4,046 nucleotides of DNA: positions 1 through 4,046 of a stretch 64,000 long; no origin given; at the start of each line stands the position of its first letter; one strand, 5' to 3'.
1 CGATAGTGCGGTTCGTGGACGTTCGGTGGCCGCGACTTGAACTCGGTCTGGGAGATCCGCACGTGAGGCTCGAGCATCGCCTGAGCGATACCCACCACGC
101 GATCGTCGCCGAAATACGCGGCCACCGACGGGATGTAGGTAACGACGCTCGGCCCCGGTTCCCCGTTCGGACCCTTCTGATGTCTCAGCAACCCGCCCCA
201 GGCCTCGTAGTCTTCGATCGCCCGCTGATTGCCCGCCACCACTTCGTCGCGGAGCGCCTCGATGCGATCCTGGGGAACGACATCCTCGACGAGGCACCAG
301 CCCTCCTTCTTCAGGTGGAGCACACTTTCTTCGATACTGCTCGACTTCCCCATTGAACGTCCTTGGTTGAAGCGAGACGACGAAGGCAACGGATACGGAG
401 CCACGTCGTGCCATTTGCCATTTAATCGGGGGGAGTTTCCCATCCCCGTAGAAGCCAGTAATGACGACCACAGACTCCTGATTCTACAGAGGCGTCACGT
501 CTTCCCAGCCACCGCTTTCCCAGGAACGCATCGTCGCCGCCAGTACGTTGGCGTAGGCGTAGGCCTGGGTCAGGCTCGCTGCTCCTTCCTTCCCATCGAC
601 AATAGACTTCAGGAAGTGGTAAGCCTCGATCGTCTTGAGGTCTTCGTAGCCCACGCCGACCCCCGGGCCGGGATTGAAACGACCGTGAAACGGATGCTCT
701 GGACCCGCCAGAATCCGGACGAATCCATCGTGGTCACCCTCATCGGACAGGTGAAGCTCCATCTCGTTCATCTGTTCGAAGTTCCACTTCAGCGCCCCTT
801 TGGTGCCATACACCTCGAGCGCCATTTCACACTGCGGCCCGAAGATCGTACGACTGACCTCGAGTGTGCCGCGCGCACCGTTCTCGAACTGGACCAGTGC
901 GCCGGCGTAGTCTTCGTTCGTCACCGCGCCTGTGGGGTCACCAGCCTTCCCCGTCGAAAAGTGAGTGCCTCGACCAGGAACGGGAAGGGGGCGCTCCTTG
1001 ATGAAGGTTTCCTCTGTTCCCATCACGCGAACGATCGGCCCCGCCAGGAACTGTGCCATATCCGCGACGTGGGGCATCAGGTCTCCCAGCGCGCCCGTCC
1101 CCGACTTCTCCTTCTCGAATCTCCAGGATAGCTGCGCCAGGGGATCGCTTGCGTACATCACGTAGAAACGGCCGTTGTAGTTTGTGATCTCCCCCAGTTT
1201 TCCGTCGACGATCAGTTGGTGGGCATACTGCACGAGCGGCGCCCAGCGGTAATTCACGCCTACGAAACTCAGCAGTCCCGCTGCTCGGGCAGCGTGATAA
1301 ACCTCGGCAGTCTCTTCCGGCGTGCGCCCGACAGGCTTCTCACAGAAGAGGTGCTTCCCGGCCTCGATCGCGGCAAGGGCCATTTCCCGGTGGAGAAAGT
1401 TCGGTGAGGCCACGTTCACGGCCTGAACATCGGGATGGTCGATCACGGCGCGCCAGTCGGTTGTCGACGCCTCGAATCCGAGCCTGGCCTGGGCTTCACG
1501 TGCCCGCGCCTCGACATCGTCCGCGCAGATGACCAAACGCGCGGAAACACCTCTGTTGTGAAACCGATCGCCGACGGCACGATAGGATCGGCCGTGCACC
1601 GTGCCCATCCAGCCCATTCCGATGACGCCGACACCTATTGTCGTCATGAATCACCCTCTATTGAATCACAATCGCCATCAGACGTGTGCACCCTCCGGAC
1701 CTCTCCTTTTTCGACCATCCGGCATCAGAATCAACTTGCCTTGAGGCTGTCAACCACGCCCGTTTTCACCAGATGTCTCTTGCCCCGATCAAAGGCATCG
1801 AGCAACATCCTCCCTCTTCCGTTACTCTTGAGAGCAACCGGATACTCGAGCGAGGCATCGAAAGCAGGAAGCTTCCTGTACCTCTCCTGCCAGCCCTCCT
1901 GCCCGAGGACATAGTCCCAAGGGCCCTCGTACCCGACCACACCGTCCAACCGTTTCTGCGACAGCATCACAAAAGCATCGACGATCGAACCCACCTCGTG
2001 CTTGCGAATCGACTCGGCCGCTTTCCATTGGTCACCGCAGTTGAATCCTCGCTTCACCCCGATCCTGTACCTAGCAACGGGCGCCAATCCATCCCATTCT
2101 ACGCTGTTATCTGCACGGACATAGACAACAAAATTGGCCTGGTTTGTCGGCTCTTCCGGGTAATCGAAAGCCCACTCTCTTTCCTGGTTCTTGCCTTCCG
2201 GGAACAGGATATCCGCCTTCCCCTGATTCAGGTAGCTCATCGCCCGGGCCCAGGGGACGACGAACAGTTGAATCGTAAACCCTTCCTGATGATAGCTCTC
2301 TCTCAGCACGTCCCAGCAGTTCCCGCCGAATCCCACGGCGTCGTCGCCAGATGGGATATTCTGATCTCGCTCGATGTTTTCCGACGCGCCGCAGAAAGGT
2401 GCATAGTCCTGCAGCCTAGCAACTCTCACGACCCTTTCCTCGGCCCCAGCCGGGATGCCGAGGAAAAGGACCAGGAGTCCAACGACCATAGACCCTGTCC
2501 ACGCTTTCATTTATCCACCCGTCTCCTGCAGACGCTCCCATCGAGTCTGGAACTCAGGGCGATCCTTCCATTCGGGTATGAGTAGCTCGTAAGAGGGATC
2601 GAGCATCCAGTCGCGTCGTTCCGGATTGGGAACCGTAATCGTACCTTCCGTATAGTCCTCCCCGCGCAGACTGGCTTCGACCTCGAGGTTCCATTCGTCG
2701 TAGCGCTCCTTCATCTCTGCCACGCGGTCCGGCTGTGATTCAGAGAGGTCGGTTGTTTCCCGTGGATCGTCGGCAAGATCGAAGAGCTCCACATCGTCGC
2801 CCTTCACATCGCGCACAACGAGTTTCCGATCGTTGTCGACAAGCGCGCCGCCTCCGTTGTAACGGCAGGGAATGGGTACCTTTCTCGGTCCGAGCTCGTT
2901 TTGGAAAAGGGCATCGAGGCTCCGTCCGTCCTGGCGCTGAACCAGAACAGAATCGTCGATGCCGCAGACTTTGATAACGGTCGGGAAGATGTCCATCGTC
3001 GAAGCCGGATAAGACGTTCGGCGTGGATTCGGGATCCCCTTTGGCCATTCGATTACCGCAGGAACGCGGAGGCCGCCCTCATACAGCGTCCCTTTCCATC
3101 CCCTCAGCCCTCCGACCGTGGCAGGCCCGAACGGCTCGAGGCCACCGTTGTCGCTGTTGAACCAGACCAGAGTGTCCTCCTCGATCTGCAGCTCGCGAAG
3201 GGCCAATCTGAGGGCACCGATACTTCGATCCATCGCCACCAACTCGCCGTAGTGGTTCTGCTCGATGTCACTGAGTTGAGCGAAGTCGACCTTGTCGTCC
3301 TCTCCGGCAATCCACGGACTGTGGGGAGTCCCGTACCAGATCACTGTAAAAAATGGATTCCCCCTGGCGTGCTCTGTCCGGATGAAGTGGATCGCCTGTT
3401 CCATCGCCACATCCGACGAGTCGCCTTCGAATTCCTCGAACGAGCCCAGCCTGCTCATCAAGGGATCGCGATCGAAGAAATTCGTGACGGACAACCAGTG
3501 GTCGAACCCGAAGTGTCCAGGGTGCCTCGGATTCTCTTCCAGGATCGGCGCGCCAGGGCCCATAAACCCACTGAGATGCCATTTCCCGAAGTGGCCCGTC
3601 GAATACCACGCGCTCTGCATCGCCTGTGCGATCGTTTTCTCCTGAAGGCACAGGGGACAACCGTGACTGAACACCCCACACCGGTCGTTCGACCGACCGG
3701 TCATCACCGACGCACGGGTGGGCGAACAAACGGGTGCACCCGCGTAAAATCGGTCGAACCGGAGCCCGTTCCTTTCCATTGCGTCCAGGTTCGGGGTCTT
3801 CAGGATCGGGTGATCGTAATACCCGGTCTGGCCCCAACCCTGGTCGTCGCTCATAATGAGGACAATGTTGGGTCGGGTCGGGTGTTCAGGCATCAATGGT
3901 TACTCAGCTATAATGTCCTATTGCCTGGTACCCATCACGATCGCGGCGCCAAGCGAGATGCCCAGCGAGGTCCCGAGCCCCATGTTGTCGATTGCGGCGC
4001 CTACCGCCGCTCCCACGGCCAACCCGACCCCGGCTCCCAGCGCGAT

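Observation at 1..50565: Extreme local expansion of PhyH/TauD-type 2OG oxygenases, interleaved with cytoplasmic sulfatases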

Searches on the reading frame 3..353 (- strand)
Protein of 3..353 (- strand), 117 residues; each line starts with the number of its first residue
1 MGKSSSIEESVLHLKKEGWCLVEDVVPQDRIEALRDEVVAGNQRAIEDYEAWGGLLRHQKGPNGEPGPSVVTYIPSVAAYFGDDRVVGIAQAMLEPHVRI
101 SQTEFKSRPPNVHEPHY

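Call 4: search_protein_families(library=pfam, proteins=[window:3-353:-], max_evalue=0.01)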
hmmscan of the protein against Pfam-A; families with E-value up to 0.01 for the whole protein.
window:3-353:- (117 aa): 0 families

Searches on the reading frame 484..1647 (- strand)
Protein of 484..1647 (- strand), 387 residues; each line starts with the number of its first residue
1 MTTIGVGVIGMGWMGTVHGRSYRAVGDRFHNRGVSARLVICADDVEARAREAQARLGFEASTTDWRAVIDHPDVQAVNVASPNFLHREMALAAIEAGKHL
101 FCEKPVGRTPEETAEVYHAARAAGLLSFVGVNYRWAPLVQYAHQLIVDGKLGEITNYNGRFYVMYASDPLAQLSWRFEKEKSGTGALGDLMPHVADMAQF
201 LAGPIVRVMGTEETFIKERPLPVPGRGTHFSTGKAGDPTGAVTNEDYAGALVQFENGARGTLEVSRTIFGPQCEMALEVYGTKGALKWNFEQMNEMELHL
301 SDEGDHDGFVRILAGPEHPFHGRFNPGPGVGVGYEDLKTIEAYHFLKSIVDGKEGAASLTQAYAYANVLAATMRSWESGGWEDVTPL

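Call 5: search_protein_families(library=pfam, proteins=[window:484-1647:-], max_evalue=0.01)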
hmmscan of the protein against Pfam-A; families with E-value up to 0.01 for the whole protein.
window:484-1647:- (387 aa): 4 families
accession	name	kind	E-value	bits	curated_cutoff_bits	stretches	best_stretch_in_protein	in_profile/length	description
PF22725.1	GFO_IDH_MocA_C3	-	1.3e-28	99.9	27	1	139-286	1-123/124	GFO/IDH/MocA C-terminal domain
PF01408.29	GFO_IDH_MocA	-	5.4e-25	88.8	24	1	4-130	1-119/120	Oxidoreductase family, NAD-binding Rossmann fold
PF02894.22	GFO_IDH_MocA_C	-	5.2e-19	69.3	22.9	1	144-379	2-213/218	Oxidoreductase family, C-terminal alpha/beta domain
PF03447.22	NAD_binding_3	-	0.00017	22.7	24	1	5-124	1-110/116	Homoserine dehydrogenase, NAD binding domain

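Call 39: find_encoding_contigs(protein=window:484-1647:-, flank=10000, max_places=3)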
Protein window:484-1647:- (387 aa): 12 contigs read that carry it; 3 places shown.
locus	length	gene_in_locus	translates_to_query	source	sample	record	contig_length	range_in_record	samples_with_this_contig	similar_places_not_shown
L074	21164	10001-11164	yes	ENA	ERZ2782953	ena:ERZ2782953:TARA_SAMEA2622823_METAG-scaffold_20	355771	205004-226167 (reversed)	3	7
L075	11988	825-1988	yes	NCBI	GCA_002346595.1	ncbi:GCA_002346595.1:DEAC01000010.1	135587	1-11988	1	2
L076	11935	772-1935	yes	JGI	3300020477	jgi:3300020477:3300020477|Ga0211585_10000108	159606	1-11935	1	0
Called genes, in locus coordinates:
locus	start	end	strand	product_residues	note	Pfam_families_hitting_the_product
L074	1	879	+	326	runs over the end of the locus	PF02668:TauD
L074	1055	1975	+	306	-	PF00701:DHDPS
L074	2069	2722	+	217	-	PF05721:PhyH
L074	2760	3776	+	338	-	PF01244:Peptidase_M19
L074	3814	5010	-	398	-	-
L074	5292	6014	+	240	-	PF01209:Ubie_methyltran (weak), PF13847:Methyltransf_31, PF08241:Methyltransf_11, PF08242:Methyltransf_12 (weak), PF13649:Methyltransf_25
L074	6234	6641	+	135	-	PF01068:DNA_ligase_A_M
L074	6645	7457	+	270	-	PF05721:PhyH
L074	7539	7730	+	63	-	-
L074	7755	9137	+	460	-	PF00884:Sulfatase, PF16347:SGSH_C (faint)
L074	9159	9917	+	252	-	-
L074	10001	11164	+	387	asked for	PF01408:GFO_IDH_MocA, PF02894:GFO_IDH_MocA_C, PF22725:GFO_IDH_MocA_C3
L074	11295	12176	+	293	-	PF05721:PhyH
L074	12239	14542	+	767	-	-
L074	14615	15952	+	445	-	PF00884:Sulfatase, PF01663:Phosphodiest (faint), PF16347:SGSH_C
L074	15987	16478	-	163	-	-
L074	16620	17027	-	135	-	-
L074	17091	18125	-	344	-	PF00248:Aldo_ket_red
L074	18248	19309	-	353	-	PF01408:GFO_IDH_MocA, PF22725:GFO_IDH_MocA_C3, PF02894:GFO_IDH_MocA_C (weak)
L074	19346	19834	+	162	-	PF01230:HIT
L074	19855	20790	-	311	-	PF06283:ThuA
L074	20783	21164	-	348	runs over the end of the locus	PF08240:ADH_N, PF00107:ADH_zinc_N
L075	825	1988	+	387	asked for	PF01408:GFO_IDH_MocA, PF02894:GFO_IDH_MocA_C, PF22725:GFO_IDH_MocA_C3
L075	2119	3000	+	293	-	PF05721:PhyH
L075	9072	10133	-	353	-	PF01408:GFO_IDH_MocA, PF22725:GFO_IDH_MocA_C3, PF02894:GFO_IDH_MocA_C (weak)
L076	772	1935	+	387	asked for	PF01408:GFO_IDH_MocA, PF02894:GFO_IDH_MocA_C, PF22725:GFO_IDH_MocA_C3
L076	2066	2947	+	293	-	PF05721:PhyH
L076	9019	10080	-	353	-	PF01408:GFO_IDH_MocA, PF22725:GFO_IDH_MocA_C3, PF02894:GFO_IDH_MocA_C (weak)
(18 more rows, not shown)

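Call 63: search_protein_families(library=pfam, proteins=[L074:11295-12176:+, L074:12239-14542:+, L074:14615-15952:+], max_evalue=0.01)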
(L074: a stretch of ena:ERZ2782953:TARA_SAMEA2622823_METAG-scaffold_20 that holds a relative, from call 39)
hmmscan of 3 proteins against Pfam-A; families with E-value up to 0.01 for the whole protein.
L074:11295-12176:+ (293 aa): 1 family
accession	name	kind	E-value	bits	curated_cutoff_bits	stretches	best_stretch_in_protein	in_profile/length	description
PF05721.19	PhyH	-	2.2e-12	48.2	22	1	15-232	2-211/213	Phytanoyl-CoA dioxygenase (PhyH)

L074:12239-14542:+ (767 aa): 1 family
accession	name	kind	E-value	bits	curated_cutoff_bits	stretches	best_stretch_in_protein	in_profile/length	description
PF25788.1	Ig_Rha78A_N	-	1.4e-05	25.7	27.4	0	516-544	71-99/105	Rha78A-like, N-terminal immunoglobulin domain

L074:14615-15952:+ (445 aa): 3 families
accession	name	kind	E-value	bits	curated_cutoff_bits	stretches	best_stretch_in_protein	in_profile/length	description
PF00884.28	Sulfatase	-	1.1e-39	137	25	1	3-341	1-298/301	Sulfatase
PF16347.10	SGSH_C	-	3.8e-22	79.5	29.3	1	290-439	1-150/154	N-sulphoglucosamine sulphohydrolase, C-terminal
PF01663.27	Phosphodiest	-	1.2e-07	32.1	23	1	252-287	186-221/342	Type I phosphodiesterase / nucleotide pyrophosphatase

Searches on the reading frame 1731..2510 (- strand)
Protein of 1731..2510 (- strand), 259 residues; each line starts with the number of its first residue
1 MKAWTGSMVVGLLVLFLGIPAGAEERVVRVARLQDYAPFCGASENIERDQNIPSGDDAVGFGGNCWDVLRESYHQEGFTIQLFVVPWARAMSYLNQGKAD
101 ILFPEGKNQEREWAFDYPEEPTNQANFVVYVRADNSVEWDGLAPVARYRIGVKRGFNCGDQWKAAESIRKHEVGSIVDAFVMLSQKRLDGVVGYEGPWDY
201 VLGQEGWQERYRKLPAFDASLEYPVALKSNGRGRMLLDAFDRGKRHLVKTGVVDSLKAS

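Call 5: search_protein_families(library=pfam, proteins=[window:1731-2510:-], max_evalue=0.01)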
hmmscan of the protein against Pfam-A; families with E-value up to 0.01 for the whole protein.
window:1731-2510:- (259 aa): 1 family
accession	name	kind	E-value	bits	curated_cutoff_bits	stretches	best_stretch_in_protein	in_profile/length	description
PF00497.25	SBP_bac_3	-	6.1e-05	23.2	26.4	1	65-254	25-123/132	Bacterial extracellular solute-binding proteins, family 3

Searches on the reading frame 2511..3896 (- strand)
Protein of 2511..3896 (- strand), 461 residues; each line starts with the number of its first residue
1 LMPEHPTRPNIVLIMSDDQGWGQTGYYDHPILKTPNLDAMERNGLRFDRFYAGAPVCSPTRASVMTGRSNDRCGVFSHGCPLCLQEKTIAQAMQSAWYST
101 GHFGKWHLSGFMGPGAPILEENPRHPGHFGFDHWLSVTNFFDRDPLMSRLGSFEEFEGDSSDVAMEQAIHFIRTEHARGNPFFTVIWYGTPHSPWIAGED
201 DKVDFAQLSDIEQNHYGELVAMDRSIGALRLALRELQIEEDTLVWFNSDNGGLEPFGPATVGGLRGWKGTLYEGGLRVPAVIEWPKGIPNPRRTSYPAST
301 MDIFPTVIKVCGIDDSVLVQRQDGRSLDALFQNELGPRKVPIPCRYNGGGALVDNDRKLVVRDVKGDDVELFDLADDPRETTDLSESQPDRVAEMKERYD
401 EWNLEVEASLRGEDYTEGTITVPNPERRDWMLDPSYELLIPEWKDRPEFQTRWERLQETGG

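Call 5: search_protein_families(library=pfam, proteins=[window:2511-3896:-], max_evalue=0.01)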
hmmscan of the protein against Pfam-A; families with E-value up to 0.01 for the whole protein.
window:2511-3896:- (461 aa): 3 families
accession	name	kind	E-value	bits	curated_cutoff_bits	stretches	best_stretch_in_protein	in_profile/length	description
PF00884.28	Sulfatase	-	1.6e-47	162.8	25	1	9-313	1-301/301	Sulfatase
PF16347.10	SGSH_C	-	6.7e-07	30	29.3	1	268-334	8-71/154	N-sulphoglucosamine sulphohydrolase, C-terminal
PF01663.27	Phosphodiest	-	0.003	17.6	23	0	32-77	18-64/342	Type I phosphodiesterase / nucleotide pyrophosphatase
